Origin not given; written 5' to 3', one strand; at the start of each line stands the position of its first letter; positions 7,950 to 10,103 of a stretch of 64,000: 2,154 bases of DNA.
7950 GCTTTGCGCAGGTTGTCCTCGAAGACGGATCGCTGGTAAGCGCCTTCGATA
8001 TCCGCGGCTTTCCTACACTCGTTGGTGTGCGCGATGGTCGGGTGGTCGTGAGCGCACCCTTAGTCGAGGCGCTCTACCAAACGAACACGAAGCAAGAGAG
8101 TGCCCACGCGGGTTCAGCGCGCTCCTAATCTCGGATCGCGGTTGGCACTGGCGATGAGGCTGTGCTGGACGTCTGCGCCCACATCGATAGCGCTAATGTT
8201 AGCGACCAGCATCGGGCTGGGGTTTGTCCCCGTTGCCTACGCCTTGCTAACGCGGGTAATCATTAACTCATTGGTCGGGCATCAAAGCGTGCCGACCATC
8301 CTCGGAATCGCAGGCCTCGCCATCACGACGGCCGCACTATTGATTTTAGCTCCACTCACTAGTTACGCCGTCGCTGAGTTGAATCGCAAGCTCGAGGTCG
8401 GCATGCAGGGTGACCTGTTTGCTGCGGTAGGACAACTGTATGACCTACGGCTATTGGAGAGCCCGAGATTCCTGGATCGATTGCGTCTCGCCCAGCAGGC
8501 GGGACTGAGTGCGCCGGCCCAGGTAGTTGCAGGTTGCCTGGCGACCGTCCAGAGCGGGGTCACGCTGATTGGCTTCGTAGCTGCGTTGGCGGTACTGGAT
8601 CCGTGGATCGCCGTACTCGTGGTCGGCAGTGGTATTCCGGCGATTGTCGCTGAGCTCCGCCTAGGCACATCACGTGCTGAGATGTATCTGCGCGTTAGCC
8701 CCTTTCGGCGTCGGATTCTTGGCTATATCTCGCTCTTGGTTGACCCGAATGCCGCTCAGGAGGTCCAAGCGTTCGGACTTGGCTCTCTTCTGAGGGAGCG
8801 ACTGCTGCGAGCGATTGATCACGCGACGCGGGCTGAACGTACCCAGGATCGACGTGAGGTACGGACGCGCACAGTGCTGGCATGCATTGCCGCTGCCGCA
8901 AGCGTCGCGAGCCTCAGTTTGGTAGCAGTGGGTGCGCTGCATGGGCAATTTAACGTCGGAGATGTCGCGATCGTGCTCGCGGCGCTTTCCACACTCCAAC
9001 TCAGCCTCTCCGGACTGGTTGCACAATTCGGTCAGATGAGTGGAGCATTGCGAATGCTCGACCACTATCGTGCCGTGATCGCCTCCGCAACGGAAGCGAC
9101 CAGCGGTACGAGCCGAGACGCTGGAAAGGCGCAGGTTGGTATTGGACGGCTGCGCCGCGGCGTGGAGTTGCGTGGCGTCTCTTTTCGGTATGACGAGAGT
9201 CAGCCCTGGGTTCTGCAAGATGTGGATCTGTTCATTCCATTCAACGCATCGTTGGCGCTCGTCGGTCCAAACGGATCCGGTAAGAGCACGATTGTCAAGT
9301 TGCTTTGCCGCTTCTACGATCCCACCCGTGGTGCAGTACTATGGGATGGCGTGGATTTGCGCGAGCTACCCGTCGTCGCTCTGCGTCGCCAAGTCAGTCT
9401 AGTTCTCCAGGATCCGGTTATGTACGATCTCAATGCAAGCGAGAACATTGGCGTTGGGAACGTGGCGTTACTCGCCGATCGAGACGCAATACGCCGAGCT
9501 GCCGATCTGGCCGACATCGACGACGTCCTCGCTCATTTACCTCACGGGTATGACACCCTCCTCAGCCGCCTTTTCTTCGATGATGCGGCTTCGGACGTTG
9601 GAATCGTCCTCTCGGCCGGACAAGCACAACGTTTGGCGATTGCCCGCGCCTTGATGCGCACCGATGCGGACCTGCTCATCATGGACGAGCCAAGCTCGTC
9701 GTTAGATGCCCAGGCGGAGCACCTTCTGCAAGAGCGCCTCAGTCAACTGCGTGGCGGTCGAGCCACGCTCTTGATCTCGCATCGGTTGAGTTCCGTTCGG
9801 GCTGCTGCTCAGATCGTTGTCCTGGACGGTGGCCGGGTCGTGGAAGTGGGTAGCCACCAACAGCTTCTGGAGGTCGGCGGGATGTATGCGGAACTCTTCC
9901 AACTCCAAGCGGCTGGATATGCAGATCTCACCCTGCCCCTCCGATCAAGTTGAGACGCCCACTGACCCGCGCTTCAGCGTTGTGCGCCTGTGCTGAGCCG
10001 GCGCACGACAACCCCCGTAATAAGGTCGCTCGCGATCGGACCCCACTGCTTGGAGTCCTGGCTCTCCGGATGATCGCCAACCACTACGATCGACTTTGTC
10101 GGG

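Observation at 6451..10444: Mobile-element-borne operon: 10-Cys precursor peptide with dedicated MauE-like oxidase, TlpA-like thioredoxin, ABC exporter and signal peptidase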

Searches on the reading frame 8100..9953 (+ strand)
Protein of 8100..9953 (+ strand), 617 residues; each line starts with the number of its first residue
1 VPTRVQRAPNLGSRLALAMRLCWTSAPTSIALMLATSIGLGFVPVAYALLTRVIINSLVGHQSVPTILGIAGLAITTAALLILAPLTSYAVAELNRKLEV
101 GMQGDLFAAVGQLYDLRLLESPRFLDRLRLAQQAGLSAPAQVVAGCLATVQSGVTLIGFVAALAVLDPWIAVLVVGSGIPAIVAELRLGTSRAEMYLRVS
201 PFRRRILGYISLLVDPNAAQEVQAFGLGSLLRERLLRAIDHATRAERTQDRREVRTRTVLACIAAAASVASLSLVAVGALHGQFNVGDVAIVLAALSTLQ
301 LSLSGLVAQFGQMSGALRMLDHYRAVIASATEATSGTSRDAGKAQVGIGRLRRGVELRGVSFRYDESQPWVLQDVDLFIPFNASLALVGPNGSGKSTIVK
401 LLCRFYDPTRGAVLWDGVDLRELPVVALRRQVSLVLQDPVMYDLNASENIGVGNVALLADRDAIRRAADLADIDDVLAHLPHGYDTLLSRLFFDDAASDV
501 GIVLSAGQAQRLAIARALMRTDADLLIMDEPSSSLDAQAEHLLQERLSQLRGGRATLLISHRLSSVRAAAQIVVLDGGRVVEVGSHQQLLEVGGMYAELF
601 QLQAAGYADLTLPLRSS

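Call 3: search_protein_families(library=ncbifam, proteins=[window:8100-9953:+], max_evalue=0.01)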
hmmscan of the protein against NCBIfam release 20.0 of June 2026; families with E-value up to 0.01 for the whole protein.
window:8100-9953:+ (617 aa): 187 families (the best 25 are shown)
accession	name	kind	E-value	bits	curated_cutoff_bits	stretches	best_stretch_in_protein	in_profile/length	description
TIGR02203.1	MsbA_lipidA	equivalog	2.3e-72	244.3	602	1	83-604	71-570/572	lipid A export permease/ATP-binding protein MsbA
TIGR02204.1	MsbA_rel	hypoth_equivalog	9.9e-72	242.4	780.4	1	143-603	132-575/576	ABC transporter, permease/ATP-binding protein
NF045513.1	HepA_fam_ABC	equivalog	1.9e-67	228.1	725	1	222-603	246-609/610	heterocyst formation ABC transporter subunit HepA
TIGR03796.1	NHLM_micro_ABC1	equivalog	3.7e-67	227.1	853.3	1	24-600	150-709/710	NHLP family bacteriocin export ABC transporter peptidase/permease/ATPase subunit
TIGR01846.1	type_I_sec_HlyB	subfamily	2.9e-66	224.2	725.55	1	34-604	145-693/694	type I secretion system permease/ATPase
NF052233.1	CphA_assoc_ABC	equivalog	4.5e-62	210.4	880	1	346-605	500-745/766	cyanophycin metabolism-associated ABC transporter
NF008381.0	PRK11176.1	equivalog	1.7e-61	208.3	867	1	257-604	252-580/582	lipid A ABC transporter ATP-binding protein/permease MsbA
TIGR00958.1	3a01208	subfamily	2e-60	204.9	874.6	1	354-599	478-710/711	antigen peptide transporter 2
NF010178.0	PRK13657.1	equivalog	5.5e-60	203.4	733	1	266-603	249-570/588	glucan ABC transporter ATP-binding protein/ permease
TIGR03797.1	NHLM_micro_ABC2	equivalog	1.1e-55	189.3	709.4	1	241-603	346-685/686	NHLP bacteriocin export ABC transporter permease/ATPase subunit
TIGR03375.1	type_I_sec_LssB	subfamily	1e-54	186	693.1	1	250-591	360-690/696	type I secretion system permease/ATPase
TIGR01193.1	bacteriocin_ABC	subfamily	2.7e-49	168.4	523.85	1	352-601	471-707/708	peptide cleavage/export ABC transporter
TIGR02857.1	CydD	equivalog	8.3e-49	166.9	435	1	300-575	274-529/529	thiol reductant ABC exporter subunit CydD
TIGR02868.1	CydC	equivalog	2.8e-48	164.9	329.05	1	151-563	136-530/530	thiol reductant ABC exporter subunit CydC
NF008364.0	PRK11160.1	equivalog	5.9e-46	157.2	630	1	149-601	150-573/575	heme ABC transporter ATP-binding protein/permease CydC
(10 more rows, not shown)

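Call 4: search_protein_families(library=pfam, proteins=[window:8100-9953:+], max_evalue=0.01)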
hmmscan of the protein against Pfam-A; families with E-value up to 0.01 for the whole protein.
window:8100-9953:+ (617 aa): 5 families
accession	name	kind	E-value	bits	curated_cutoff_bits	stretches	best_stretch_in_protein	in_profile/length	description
PF00005.33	ABC_tran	-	6.2e-25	88.8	25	1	372-532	1-136/137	ABC transporter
PF13304.12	AAA_21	-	3.7e-07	30.9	27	1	386-402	3-19/304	AAA domain, putative AbiEii toxin, Type IV TA system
PF02463.25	SMC_N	-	1.1e-05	25.4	40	0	385-400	27-42/220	RecF/RecN/SMC N terminal domain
PF13191.12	AAA_16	-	0.001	20.1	32.6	1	384-498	26-129/167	AAA ATPase domain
PF13555.12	AAA_29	-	0.0053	16.9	27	0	384-399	24-39/61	P-loop containing region of AAA domain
